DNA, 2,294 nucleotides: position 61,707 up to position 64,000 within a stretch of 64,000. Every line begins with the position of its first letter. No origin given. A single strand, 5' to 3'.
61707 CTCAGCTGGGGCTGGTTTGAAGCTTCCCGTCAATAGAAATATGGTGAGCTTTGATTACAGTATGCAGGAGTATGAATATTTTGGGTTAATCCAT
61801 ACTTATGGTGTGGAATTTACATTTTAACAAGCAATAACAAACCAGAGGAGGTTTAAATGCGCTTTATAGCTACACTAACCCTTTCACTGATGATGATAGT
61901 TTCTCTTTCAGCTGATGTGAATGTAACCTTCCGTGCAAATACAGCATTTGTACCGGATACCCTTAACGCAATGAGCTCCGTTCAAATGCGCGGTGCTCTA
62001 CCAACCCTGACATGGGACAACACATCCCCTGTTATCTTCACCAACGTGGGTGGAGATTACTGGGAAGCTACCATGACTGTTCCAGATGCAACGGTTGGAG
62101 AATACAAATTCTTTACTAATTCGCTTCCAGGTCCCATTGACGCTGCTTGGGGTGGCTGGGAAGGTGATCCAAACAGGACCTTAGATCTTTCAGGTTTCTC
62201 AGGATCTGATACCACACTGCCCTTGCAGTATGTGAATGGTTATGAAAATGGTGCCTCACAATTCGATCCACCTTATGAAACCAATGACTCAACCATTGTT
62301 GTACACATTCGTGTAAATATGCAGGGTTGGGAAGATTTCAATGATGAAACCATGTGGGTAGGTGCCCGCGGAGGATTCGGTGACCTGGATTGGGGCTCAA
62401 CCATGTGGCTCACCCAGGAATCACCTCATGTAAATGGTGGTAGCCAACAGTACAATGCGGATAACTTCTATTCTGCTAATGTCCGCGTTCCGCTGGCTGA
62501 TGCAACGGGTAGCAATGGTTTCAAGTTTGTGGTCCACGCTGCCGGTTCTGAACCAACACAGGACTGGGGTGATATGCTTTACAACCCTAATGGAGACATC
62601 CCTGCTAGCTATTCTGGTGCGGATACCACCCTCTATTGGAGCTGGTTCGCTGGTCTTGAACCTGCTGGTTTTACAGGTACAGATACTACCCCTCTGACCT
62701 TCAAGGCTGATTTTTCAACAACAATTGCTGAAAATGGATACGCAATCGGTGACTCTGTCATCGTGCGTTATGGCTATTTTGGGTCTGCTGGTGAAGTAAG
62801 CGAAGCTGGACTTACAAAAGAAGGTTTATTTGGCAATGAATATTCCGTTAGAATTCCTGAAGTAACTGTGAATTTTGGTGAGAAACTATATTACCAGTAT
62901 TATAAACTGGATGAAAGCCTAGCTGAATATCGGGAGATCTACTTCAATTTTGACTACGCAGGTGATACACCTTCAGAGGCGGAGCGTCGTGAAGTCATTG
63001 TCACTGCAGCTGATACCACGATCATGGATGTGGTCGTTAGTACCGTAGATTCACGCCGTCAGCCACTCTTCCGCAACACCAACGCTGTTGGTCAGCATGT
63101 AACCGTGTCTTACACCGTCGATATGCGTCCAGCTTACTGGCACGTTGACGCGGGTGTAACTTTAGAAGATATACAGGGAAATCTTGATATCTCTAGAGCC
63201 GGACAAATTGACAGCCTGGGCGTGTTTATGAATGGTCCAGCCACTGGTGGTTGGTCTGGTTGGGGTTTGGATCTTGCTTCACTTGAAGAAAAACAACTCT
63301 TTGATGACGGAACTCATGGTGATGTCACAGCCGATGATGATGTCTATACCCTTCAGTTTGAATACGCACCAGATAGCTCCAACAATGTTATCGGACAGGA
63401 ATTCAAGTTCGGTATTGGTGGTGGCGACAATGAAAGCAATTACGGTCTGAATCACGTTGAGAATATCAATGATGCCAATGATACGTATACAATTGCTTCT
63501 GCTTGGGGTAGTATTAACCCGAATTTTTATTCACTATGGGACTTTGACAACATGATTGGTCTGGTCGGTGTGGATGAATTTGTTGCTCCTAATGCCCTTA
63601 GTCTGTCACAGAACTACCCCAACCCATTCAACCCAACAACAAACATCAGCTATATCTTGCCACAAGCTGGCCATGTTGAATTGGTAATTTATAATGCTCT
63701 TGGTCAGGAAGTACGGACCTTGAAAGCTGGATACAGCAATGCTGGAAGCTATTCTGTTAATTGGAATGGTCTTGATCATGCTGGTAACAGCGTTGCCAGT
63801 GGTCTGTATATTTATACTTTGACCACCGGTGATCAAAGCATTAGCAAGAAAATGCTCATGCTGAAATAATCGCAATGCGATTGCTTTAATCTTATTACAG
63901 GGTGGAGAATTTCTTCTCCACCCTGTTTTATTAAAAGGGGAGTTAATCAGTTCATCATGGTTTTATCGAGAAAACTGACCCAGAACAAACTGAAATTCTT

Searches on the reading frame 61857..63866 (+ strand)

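Call 42: search_protein_families(library=pfam, proteins=[window:61857-63866:+], max_evalue=0.001)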
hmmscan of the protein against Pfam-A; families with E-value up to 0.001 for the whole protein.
window:61857-63866:+ (670 aa): 3 families
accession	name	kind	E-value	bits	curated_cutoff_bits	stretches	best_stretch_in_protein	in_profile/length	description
PF13860.13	FlgD_ig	-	3.3e-13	49.8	27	1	603-658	21-76/79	FlgD Ig-like domain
PF18962.6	Por_Secre_tail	-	4.9e-07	30.4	27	1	587-666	2-73/75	Secretion system C-terminal sorting domain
PF13585.12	CHU_C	-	0.00012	22.6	27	1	592-662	15-78/86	CHU_C Type IX secretion signal domain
